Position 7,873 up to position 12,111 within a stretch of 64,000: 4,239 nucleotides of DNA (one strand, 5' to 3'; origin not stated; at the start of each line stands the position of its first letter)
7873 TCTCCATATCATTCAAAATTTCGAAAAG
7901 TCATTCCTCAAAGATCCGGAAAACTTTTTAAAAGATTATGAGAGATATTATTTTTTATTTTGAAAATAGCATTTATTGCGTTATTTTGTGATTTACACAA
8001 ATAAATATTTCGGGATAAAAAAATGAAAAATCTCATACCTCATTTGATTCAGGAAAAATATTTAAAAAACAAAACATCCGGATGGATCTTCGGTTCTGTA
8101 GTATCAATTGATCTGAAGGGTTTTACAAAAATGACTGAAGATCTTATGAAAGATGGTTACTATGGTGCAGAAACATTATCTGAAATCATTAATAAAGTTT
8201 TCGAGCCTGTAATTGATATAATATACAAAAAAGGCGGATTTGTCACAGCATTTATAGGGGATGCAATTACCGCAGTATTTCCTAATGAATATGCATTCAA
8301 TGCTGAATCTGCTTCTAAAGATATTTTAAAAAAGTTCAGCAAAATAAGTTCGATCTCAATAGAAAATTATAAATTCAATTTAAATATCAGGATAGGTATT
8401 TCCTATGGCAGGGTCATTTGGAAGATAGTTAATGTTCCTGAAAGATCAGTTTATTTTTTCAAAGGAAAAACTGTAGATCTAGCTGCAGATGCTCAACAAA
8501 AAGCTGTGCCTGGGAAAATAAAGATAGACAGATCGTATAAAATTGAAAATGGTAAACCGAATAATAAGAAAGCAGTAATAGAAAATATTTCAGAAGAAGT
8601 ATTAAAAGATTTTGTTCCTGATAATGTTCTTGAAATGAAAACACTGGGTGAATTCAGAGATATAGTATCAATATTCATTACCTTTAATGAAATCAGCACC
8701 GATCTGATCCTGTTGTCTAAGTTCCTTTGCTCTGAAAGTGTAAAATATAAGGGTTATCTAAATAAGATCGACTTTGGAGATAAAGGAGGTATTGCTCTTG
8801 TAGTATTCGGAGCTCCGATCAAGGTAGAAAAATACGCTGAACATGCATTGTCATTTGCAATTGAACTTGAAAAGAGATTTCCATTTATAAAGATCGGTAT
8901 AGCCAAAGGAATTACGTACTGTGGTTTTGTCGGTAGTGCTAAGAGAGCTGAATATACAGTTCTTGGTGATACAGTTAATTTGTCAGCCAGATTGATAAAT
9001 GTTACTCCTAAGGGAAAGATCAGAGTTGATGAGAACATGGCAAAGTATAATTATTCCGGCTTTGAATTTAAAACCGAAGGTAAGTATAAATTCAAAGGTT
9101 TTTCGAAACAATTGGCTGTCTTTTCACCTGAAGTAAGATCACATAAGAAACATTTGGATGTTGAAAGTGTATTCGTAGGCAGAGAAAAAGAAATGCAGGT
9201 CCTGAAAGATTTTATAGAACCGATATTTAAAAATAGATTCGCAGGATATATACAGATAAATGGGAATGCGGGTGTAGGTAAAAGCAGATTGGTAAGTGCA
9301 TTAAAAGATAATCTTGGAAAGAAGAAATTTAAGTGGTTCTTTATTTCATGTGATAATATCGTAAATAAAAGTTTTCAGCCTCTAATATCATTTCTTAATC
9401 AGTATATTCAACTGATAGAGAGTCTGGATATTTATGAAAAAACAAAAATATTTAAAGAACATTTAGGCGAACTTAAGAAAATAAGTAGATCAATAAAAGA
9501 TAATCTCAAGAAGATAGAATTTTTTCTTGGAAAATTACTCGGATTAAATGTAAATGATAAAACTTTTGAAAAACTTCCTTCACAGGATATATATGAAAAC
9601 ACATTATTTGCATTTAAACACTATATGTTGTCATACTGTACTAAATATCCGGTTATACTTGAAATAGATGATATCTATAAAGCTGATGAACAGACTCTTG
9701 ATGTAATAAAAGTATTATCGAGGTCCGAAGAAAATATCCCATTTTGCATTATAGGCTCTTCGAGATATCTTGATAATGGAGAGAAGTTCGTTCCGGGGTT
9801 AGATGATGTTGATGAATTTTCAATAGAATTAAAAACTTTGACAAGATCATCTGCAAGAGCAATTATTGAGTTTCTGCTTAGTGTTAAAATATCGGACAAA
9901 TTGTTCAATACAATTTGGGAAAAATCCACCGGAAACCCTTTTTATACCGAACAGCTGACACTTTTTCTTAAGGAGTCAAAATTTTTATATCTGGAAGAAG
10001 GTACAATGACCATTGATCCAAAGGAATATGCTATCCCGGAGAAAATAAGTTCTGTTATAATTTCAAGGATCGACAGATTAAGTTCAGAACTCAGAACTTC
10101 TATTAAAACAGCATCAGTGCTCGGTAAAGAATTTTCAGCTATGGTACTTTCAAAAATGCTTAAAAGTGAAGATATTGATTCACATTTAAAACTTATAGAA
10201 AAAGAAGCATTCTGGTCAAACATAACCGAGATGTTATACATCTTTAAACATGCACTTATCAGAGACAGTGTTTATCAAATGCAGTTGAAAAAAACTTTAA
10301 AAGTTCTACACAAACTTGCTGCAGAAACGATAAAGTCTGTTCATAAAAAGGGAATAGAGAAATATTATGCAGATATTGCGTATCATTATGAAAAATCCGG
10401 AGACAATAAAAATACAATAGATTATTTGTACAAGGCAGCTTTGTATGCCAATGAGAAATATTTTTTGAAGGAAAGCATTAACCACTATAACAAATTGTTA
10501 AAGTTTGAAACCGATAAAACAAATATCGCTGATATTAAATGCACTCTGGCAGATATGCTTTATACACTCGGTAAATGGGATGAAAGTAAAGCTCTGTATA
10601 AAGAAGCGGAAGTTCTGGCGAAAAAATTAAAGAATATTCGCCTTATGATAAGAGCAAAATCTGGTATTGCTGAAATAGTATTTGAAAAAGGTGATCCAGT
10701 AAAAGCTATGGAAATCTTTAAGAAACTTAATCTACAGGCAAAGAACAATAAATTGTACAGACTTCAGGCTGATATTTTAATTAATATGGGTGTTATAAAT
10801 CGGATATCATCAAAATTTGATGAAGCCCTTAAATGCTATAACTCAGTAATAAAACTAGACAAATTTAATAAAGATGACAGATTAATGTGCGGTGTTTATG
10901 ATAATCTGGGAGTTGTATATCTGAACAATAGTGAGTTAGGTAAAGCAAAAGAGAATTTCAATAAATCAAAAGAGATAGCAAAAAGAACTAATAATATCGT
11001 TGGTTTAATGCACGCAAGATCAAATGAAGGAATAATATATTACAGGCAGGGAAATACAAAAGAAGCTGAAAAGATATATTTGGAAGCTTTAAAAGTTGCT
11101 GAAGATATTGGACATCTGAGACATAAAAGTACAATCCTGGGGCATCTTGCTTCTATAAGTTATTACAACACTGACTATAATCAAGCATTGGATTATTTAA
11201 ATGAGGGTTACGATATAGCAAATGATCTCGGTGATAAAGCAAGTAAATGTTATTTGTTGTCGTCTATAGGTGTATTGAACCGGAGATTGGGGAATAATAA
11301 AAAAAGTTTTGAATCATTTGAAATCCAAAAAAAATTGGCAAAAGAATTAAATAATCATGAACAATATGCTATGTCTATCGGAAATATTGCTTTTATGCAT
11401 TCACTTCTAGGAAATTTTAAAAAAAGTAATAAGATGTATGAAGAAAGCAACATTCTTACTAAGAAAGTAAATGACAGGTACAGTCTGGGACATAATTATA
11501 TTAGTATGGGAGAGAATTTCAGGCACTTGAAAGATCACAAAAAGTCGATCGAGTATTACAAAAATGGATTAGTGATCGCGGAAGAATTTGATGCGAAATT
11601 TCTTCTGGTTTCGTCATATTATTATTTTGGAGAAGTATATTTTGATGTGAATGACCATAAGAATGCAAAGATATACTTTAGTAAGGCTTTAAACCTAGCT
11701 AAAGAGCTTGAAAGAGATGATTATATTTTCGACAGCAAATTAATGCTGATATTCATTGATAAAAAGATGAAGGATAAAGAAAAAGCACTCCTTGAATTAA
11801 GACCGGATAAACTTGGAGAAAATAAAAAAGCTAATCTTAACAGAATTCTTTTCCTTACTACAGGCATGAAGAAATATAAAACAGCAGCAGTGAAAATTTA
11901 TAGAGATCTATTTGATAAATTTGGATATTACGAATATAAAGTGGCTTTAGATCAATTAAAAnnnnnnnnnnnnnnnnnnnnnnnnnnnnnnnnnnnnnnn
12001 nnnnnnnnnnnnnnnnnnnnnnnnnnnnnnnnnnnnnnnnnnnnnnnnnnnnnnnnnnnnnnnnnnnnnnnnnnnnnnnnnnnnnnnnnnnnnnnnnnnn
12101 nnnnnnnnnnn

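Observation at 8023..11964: Giant signalling protein with a mammalian-style C1/C2 pseudo-heterodimeric cyclase pair fused to a STAND NTPase and TPR array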

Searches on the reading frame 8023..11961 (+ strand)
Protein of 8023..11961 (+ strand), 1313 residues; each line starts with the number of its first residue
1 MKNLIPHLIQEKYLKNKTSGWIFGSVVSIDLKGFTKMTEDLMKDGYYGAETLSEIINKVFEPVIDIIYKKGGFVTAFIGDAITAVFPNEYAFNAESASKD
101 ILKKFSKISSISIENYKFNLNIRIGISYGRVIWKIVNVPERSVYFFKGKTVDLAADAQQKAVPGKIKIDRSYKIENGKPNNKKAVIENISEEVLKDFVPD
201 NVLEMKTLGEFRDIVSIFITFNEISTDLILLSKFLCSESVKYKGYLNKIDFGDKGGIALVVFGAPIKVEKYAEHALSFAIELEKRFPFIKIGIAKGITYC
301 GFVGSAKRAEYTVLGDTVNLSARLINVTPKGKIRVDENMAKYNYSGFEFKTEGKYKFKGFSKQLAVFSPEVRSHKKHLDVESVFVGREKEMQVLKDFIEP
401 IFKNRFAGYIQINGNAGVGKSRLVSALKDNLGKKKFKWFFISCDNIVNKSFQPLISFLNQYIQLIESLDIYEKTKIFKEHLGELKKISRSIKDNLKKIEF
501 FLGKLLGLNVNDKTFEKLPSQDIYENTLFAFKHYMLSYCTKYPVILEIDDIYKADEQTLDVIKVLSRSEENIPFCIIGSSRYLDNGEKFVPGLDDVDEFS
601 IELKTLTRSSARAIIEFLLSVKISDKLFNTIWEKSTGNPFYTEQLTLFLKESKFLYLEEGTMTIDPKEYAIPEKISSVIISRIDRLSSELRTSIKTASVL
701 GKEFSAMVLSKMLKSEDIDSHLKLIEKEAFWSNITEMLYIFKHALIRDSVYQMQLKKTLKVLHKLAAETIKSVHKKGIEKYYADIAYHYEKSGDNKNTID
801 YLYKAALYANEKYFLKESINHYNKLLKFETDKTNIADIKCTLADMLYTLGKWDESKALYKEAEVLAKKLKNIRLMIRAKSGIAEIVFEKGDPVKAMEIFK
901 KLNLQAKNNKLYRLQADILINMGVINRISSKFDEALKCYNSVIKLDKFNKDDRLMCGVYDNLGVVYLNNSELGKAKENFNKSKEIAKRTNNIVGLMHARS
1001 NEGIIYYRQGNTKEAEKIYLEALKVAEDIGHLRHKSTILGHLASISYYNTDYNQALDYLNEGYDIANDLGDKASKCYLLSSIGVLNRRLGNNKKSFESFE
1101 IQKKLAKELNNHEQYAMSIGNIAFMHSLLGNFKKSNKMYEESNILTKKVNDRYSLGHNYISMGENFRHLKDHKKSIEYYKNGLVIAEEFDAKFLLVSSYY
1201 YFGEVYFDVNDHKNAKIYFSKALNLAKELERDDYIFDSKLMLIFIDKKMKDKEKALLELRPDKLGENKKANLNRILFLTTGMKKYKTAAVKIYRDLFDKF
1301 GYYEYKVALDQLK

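Call 3: search_protein_families(library=pfam, proteins=[window:8023-11961:+], max_evalue=1)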
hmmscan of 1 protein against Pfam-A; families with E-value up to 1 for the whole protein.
window:8023-11961:+ (1313 aa): 21 families
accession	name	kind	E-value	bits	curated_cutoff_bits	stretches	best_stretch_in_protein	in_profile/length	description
PF13424.12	TPR_12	-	1.7e-39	134.3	30.1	5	998-1067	5-76/77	Tetratricopeptide repeat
PF07719.23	TPR_2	-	1.2e-23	81.7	27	4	1000-1027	5-32/34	Tetratricopeptide repeat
PF00211.25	Guanylate_cyc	-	5.8e-20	72.1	21.9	2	289-362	102-175/183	Adenylate and Guanylate cyclase catalytic domain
PF00515.34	TPR_1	-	1.5e-16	59.9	27.8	2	916-947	1-32/34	Tetratricopeptide repeat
PF13191.12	AAA_16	-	7.7e-15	56.2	32.6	1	384-577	2-167/167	AAA ATPase domain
PF13374.12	TPR_10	-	1.6e-13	50.6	27.5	2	997-1027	3-33/42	Tetratricopeptide repeat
PF13181.12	TPR_8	-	7.8e-13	47.9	25.7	3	1197-1227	2-32/34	Tetratricopeptide repeat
PF17874.7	TPR_MalT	-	5.1e-12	46.2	45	2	959-1071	43-157/336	MalT-like TPR region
PF13176.12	TPR_7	-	1.2e-05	25.5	27.9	1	1003-1031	6-34/36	Tetratricopeptide repeat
PF13428.12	TPR_14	-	0.0001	23.1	23.5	0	1005-1027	10-32/44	Tetratricopeptide repeat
PF13432.12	TPR_16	-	0.00011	23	32.7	0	1001-1023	36-58/65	Tetratricopeptide repeat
PF14559.12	TPR_19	-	0.00018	22.2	25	1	850-918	5-68/68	Tetratricopeptide repeat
PF12862.13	ANAPC5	-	0.00073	20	23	1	1048-1114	10-76/91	Anaphase-promoting complex subunit 5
PF04781.17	DUF627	-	0.0011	19.3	27.6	1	883-921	2-44/108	Protein of unknown function (DUF627)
PF13174.12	TPR_6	-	0.0035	18.3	26.3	0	1003-1023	7-27/33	Tetratricopeptide repeat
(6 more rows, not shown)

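Call 4: search_protein_families(library=ncbifam, proteins=[window:8023-11961:+], max_evalue=1)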
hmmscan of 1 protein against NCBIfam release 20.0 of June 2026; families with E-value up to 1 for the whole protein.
window:8023-11961:+ (1313 aa): 16 families
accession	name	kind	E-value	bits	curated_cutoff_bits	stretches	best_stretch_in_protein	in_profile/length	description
TIGR03903.1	TOMM_kin_cyc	equivalog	8.4e-44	149.8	705.75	1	257-949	343-1049/1267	TOMM system kinase/cyclase fusion protein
NF041717.1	HaaA_phane_TPR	equivalog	1.8e-20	72.7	1125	1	866-1229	502-865/882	cyclophane-containing RiPP biosynthesis TPR protein HaaT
NF053520.1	HK_Porph_FimS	equivalog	3.4e-18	65.2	600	3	1001-1148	129-276/618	sensor histidine kinase FimS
NF053720.1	NsdA_fam_reg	subfamily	4.3e-08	33.1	75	2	1003-1078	208-283/432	NsdA family TPR-like regulatory protein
NF003420.0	PRK04841.1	equivalog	2.3e-06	25.9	537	2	841-1021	496-677/903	HTH-type transcriptional regulator MalT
NF053617.1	SARPRegAfsRStmc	equivalog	2.7e-06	25.6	1430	1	908-1033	728-854/986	SARP-family global regulator AfsR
NF040586.1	FxSxx_TPR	equivalog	6.2e-05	21.7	300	2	995-1142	427-582/830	FxSxx-COOH system tetratricopeptide repeat protein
TIGR02928.1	TIGR02928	subfamily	0.00024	20.1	181.3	1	383-433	16-66/366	orc1/cdc6 family replication initiation protein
NF047507.1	TPR_BatC_Lepto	exception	0.00026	20.5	175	1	931-1029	39-129/214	TPR repeat-containing protein BatC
TIGR02521.1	type_IV_pilW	equivalog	0.0012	18.5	154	1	958-1030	33-99/234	type IV pilus biogenesis/stability protein PilW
NF010340.0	PRK13768.1-2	equivalog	0.017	14.9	293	1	408-448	4-44/265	GTPase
NF033762.1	social_mot_Tgl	equivalog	0.043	13.2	225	2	816-900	83-160/252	social motility TPR repeat lipoprotein Tgl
NF008757.0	PRK11788.1-5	equivalog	0.043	13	363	1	796-907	141-245/388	lipopolysaccharide assembly protein LapB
TIGR02795.1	tol_pal_ybgF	equivalog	0.055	14.1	90.1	0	801-861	43-101/119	tol-pal system protein YbgF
TIGR03420.1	DnaA_homol_Hda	equivalog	0.1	12.1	194.8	1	402-460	33-90/226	DnaA regulatory inactivator Hda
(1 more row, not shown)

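Call 5: search_protein_families(library=padloc, proteins=[window:8023-11961:+], max_evalue=1)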
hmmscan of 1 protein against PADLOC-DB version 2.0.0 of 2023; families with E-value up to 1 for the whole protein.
window:8023-11961:+ (1313 aa): 7 families
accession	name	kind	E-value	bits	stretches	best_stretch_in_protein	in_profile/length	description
PDLC00734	PycC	-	1.1e-12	45.8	2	30-161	196-325/374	Pycsar cyclase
PDLC01169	TPR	-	9.9e-12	42.8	3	934-1049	91-202/252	TPR repeats containing protein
PDLC02367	PycC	-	9.3e-10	36.3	1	24-158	44-174/226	-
PDLC02369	PycC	-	5.3e-08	30.7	2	27-171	50-186/248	-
PDLC01171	TPR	-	5.5e-06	23.6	2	910-1043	135-263/504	TPR repeats containing protein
PDLC00766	PycC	-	0.0014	16.1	1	25-130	45-149/232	Pycsar cyclase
PDLC01092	C3a198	-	0.015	12.2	1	889-952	208-270/523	TPR protein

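Call 9: find_homologous_proteins(query=window:8023-11961:+, max_evalue=1e-10)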
Query window:8023-11961:+ (1313 aa): 736 proteins with E <= 1e-10 among 8000 candidates; the best 120 are listed.
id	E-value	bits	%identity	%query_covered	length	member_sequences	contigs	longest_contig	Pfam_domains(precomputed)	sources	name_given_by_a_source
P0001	0.0e+0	2892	100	100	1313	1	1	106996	PF17874.8,PF00515.35,PF13424.13,PF13176.13,PF00211.26,PF13181.13,PF07719.24,PF13191.13,PF13374.13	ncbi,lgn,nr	ncbi:MAG: tetratricopeptide repeat protein [Candidatus Delongbacteria bacterium]|nr:tetratricopeptid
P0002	0.0e+0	1488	54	100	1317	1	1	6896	PF13176.13,PF13428.13,PF13191.13,PF13374.13,PF26725.1,PF17874.8,PF00515.35,PF13424.13,PF13432.13,PF00211.26,PF13181.13,PF07719.24,PF13174.13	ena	-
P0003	0.0e+0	1259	47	100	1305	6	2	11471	PF17874.8,PF00515.35,PF13424.13,PF13176.13,PF13401.13,PF00211.26,PF13181.13,PF07719.24,PF13191.13,PF13374.13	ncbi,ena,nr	ncbi:MAG TPA: tetratricopeptide repeat protein [Clostridiales bacterium]|nr:tetratricopeptide repeat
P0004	0.0e+0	1248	48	100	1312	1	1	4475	PF13414.13,PF13176.13,PF24885.2,PF13428.13,PF01637.25,PF13191.13,PF13374.13,PF17874.8,PF00515.35,PF13424.13,PF28559.1,PF14938.13,PF13432.13,PF00211.26,PF13181.13,PF07719.24,PF13174.13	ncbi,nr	ncbi:MAG: tetratricopeptide repeat protein [Candidatus Delongbacteria bacterium]|nr:tetratricopeptid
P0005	0.0e+0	1157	45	100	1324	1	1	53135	PF10602.16,PF17874.8,PF00515.35,PF13424.13,PF13176.13,PF00211.26,PF13181.13,PF07719.24,PF13191.13,PF13374.13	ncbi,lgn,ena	-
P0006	0.0e+0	1149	45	100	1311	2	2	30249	PF10602.16,PF13176.13,PF24885.2,PF13428.13,PF00931.29,PF13191.13,PF13374.13,PF14559.13,PF17874.8,PF00515.35,PF13424.13,PF28559.1,PF13432.13,PF00211.26,PF13181.13,PF07719.24,PF13174.13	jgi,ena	-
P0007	0.0e+0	1127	43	100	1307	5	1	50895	PF10602.16,PF13414.13,PF13176.13,PF24885.2,PF13428.13,PF13191.13,PF13374.13,PF14559.13,PF17874.8,PF00515.35,PF13424.13,PF14938.13,PF13432.13,PF00211.26,PF13181.13,PF07719.24,PF13174.13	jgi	jgi:tetratricopeptide (TPR) repeat protein/class 3 adenylate cyclase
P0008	0.0e+0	1121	43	100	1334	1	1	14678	PF17874.8,PF00515.35,PF13424.13,PF13176.13,PF14938.13,PF00211.26,PF13181.13,PF07719.24,PF13174.13,PF13191.13,PF13374.13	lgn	-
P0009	0.0e+0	1113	42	100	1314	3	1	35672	PF10602.16,PF13414.13,PF17874.8,PF00515.35,PF13424.13,PF13176.13,PF00211.26,PF13181.13,PF07719.24,PF13191.13,PF13374.13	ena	-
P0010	0.0e+0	1084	41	100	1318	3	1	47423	PF17874.8,PF00515.35,PF13424.13,PF13176.13,PF00211.26,PF13181.13,PF07719.24,PF13191.13,PF13374.13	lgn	-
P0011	2.5e-222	759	40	76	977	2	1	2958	PF17874.8,PF00515.35,PF13424.13,PF13176.13,PF00211.26,PF13181.13,PF07719.24,PF13191.13,PF13374.13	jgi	jgi:predicted ATPase/class 3 adenylate cyclase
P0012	5.3e-221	755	35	100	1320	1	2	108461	PF10602.16,PF13431.13,PF13414.13,PF10952.16,PF13176.13,PF24885.2,PF13401.13,PF13428.13,PF13191.13,PF13374.13,PF17874.8,PF00515.35,PF13424.13,PF28559.1,PF14938.13,PF13432.13,PF00211.26,PF13181.13,PF07719.24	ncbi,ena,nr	ncbi:tetratricopeptide repeat protein [bacterium]|nr:tetratricopeptide repeat protein [bacterium]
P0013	1.6e-207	710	33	94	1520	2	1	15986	PF13431.13,PF13414.13,PF13176.13,PF13428.13,PF13191.13,PF13374.13,PF01261.31,PF17874.8,PF00515.35,PF13424.13,PF28559.1,PF14938.13,PF13432.13,PF00211.26,PF13181.13,PF07719.24,PF13174.13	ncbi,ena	-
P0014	2.4e-199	683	33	95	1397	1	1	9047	PF10602.16,PF13414.13,PF13176.13,PF13428.13,PF13191.13,PF13374.13,PF17874.8,PF00515.35,PF13424.13,PF14938.13,PF00211.26,PF13181.13,PF07719.24,PF13174.13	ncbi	-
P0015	1.1e-195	671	33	96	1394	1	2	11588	PF10602.16,PF13431.13,PF13414.13,PF13176.13,PF24885.2,PF13428.13,PF13191.13,PF13374.13,PF14559.13,PF01261.31,PF17874.8,PF00515.35,PF13424.13,PF28559.1,PF14938.13,PF13432.13,PF00211.26,PF13181.13,PF07719.24,PF13174.13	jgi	-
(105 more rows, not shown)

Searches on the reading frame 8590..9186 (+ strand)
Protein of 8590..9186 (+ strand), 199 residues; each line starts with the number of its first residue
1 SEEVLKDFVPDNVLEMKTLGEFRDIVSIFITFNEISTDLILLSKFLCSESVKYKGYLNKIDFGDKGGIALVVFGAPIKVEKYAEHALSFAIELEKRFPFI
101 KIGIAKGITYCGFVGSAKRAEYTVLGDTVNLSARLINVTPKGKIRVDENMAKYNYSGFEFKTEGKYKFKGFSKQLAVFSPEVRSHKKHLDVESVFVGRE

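Call 6: search_protein_families(library=pfam, proteins=[window:8590-9186:+], max_evalue=10)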
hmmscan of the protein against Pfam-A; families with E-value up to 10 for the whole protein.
seq(199 aa): 1 family
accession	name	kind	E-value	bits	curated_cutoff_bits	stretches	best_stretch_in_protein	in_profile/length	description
PF00211.25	Guanylate_cyc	-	2.8e-10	40.5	21.9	1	100-173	102-175/183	Adenylate and Guanylate cyclase catalytic domain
